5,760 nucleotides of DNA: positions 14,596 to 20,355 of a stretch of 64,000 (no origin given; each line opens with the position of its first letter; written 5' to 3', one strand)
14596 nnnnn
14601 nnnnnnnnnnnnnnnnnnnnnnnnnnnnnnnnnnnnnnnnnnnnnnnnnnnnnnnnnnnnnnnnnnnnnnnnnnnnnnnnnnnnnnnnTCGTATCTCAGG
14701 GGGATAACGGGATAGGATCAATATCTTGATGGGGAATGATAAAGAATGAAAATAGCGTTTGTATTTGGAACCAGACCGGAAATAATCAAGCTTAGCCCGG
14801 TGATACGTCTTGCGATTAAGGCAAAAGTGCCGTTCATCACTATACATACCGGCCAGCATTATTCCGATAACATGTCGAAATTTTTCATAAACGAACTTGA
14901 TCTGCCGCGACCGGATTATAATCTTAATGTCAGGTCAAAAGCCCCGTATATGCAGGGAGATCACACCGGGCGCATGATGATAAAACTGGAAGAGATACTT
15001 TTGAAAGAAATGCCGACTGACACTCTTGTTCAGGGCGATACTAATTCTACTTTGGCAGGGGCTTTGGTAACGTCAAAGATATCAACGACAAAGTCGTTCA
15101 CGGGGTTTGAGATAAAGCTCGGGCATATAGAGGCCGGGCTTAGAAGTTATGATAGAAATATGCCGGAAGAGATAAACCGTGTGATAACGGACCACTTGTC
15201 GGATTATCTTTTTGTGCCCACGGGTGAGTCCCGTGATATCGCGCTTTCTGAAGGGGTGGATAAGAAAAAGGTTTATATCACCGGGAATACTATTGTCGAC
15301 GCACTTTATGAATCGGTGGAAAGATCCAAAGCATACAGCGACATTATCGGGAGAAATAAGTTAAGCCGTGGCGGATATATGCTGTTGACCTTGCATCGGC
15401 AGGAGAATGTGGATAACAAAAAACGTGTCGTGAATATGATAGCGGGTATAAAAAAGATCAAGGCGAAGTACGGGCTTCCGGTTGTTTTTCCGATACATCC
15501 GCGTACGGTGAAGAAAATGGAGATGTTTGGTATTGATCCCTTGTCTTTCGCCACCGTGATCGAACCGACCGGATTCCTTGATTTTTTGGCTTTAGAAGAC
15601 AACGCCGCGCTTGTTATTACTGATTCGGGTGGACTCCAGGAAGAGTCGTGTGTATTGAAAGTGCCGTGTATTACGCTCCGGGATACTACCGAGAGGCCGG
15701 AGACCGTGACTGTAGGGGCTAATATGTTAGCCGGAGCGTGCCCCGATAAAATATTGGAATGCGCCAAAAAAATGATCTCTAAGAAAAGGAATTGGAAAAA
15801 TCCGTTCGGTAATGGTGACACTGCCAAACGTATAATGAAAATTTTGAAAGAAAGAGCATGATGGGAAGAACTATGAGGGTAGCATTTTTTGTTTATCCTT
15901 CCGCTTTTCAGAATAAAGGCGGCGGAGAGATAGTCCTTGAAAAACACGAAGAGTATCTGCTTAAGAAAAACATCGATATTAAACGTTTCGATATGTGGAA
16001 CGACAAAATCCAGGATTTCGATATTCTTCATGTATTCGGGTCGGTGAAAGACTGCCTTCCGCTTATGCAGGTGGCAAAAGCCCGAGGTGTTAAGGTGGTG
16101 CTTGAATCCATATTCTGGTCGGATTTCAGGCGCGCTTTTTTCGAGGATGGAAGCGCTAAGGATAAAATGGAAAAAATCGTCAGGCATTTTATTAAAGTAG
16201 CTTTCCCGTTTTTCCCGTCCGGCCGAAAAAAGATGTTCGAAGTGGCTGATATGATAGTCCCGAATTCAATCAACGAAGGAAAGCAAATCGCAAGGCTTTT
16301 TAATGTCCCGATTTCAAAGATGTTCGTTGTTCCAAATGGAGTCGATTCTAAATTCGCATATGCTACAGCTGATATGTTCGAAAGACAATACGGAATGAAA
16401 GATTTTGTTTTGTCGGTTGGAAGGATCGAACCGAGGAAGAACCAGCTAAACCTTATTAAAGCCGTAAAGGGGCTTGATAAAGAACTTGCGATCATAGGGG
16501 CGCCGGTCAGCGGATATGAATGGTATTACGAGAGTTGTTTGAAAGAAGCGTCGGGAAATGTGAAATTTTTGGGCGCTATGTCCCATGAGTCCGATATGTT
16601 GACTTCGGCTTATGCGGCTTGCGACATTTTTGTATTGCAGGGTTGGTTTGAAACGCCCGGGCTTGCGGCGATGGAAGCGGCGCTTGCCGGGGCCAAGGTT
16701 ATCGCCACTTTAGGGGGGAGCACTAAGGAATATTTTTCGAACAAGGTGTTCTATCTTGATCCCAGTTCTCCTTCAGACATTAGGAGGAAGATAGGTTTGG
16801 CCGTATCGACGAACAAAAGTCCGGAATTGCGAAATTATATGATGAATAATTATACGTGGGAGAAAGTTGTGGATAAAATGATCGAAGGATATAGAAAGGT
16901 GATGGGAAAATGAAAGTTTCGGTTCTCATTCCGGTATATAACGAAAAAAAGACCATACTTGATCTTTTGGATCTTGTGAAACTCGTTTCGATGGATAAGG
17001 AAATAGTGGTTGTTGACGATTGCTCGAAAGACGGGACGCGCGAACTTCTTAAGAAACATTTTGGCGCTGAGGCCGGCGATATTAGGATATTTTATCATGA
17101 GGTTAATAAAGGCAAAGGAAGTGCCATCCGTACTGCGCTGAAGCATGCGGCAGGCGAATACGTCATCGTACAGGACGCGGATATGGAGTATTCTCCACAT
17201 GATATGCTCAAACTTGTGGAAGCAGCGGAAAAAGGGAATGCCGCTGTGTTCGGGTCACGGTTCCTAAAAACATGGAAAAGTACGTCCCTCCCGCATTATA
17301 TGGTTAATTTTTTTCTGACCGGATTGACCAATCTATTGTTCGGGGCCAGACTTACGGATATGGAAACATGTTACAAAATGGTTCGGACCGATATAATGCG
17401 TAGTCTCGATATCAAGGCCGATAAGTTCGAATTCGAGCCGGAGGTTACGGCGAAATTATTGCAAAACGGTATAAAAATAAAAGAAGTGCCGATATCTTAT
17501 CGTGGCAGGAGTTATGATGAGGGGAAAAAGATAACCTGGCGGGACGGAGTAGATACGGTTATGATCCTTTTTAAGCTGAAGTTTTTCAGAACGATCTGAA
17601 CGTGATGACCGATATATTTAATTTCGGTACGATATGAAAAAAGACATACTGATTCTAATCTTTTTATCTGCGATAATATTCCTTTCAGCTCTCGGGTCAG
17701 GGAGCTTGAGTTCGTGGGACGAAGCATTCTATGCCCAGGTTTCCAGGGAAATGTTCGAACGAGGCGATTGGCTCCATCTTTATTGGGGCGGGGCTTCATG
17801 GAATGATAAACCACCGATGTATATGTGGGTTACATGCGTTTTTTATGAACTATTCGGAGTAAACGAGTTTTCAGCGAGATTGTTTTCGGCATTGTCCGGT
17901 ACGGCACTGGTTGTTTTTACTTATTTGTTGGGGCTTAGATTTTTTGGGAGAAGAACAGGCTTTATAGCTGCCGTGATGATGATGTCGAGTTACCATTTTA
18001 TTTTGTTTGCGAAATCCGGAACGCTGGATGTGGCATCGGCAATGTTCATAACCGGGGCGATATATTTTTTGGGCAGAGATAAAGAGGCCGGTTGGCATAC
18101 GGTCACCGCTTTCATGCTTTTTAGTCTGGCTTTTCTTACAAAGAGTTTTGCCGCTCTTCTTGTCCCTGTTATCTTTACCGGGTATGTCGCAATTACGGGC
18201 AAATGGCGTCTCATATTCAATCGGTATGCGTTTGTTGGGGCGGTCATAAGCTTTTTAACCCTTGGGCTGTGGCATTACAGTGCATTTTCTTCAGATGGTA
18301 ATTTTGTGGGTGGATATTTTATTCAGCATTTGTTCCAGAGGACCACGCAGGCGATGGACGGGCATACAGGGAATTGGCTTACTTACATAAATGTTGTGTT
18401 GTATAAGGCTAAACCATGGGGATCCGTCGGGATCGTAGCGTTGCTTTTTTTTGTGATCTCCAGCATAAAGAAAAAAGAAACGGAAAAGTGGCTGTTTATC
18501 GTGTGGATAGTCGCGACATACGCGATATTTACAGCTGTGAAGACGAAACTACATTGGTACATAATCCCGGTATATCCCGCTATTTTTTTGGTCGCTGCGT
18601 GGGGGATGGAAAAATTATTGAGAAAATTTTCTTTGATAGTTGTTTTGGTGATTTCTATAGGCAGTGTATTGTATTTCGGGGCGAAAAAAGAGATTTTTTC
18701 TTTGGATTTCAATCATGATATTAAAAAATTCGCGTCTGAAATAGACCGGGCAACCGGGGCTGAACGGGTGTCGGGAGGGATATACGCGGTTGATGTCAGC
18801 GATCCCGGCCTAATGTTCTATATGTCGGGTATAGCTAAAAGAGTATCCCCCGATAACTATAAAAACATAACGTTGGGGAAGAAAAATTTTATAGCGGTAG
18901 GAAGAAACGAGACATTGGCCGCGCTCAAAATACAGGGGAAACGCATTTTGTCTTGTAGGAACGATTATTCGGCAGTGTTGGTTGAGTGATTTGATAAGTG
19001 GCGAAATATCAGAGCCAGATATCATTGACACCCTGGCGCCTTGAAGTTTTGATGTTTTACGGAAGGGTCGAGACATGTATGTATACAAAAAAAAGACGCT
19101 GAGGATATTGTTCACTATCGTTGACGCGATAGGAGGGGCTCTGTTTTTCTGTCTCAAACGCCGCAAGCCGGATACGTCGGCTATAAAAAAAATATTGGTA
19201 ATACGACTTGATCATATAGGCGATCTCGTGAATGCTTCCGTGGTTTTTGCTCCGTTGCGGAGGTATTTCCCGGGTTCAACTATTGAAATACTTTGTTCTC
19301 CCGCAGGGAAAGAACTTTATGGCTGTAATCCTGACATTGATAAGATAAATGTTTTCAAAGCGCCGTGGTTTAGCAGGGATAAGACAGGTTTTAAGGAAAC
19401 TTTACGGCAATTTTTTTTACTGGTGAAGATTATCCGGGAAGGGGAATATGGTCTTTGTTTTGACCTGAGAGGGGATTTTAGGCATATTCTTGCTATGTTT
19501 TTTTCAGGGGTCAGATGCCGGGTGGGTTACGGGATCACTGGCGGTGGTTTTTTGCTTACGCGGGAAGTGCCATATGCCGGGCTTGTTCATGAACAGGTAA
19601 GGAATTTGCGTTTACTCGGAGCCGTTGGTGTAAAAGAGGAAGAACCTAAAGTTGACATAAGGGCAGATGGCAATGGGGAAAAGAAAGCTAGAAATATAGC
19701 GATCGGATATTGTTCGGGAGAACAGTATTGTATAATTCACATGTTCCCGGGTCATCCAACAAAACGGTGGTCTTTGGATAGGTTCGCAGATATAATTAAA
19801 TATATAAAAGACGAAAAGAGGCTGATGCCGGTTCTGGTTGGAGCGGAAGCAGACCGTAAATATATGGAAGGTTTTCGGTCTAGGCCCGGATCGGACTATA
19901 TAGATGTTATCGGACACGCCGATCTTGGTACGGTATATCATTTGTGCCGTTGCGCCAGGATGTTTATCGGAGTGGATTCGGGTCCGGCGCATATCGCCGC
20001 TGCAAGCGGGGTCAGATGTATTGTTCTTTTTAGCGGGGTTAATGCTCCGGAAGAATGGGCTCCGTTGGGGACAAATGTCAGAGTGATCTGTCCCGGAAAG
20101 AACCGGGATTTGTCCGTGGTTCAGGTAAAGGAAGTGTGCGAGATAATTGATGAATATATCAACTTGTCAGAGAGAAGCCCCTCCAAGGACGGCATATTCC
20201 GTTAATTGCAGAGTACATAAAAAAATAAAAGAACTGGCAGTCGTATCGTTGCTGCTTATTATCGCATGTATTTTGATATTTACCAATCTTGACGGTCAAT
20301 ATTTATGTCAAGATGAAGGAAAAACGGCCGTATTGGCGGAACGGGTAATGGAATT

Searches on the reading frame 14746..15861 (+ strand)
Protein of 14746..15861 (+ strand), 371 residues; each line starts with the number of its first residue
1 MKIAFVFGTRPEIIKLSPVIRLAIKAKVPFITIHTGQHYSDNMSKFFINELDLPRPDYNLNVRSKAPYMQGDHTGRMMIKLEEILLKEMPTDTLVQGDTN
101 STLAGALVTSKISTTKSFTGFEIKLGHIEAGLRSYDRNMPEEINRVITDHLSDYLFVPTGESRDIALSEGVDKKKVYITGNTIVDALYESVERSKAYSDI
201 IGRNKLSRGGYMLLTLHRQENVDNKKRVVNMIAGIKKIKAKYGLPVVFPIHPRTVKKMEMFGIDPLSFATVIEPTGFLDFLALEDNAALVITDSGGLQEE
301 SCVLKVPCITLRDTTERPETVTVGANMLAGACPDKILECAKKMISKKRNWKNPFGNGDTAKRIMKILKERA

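Call 98: search_protein_families(library=pfam, proteins=[window:14746-15861:+], max_evalue=0.00001)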
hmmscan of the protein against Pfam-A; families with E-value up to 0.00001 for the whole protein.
window:14746-15861:+ (371 aa): 1 family
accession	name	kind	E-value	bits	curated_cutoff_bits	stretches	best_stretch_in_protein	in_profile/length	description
PF02350.25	Epimerase_2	-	6.7e-100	334.8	30.6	1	27-368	8-347/347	UDP-N-acetylglucosamine 2-epimerase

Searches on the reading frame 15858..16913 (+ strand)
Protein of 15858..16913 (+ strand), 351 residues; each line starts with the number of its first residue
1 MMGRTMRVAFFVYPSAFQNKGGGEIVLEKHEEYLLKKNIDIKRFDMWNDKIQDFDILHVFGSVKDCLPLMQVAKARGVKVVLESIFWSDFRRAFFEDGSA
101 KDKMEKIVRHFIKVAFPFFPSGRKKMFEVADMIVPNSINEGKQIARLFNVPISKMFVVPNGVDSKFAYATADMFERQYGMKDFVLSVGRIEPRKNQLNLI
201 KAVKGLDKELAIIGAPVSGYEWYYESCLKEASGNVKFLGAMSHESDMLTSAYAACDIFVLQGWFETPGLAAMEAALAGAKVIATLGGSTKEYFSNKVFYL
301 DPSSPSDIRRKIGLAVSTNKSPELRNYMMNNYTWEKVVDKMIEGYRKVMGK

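Call 98: search_protein_families(library=pfam, proteins=[window:15858-16913:+], max_evalue=0.00001)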
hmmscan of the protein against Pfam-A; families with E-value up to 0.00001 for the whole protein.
window:15858-16913:+ (351 aa): 2 families
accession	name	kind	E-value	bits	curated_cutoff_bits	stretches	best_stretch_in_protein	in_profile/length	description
PF00534.26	Glycos_transf_1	-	4e-18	66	26.4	1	178-330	12-167/172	Glycosyl transferases group 1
PF13692.12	Glyco_trans_1_4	-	7.5e-12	46.1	27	1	184-311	4-135/142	Glycosyl transferases group 1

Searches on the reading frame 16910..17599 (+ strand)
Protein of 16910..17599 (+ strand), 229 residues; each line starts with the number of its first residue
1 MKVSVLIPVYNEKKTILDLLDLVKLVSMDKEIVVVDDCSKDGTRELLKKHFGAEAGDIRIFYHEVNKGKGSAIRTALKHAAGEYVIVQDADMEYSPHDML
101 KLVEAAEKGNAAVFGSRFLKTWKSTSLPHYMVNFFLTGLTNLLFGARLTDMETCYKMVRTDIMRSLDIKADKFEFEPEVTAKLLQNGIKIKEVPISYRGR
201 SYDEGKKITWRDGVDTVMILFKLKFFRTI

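Call 98: search_protein_families(library=pfam, proteins=[window:16910-17599:+], max_evalue=0.00001)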
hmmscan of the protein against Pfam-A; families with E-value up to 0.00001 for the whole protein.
window:16910-17599:+ (229 aa): 1 family
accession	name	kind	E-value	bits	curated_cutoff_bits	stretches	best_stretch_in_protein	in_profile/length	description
PF00535.33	Glycos_transf_2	-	1.3e-34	120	23.3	1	4-163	1-164/168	Glycosyl transferase family 2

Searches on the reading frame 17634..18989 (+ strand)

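Call 98: search_protein_families(library=pfam, proteins=[window:17634-18989:+], max_evalue=0.00001)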
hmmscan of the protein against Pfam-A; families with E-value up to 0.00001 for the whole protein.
window:17634-18989:+ (451 aa): 1 family
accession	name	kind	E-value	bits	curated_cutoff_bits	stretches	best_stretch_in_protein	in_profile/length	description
PF13231.12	PMT_2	-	1.1e-21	78.1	26.1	1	58-210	1-154/160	Dolichyl-phosphate-mannose-protein mannosyltransferase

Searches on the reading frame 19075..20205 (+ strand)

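Call 98: search_protein_families(library=pfam, proteins=[window:19075-20205:+], max_evalue=0.00001)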
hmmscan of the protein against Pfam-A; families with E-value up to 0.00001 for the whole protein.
window:19075-20205:+ (376 aa): 1 family
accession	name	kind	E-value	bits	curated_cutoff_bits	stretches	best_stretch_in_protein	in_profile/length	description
PF01075.23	Glyco_transf_9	-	4.7e-18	65.8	22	1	116-340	4-229/247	Glycosyltransferase family 9 (heptosyltransferase)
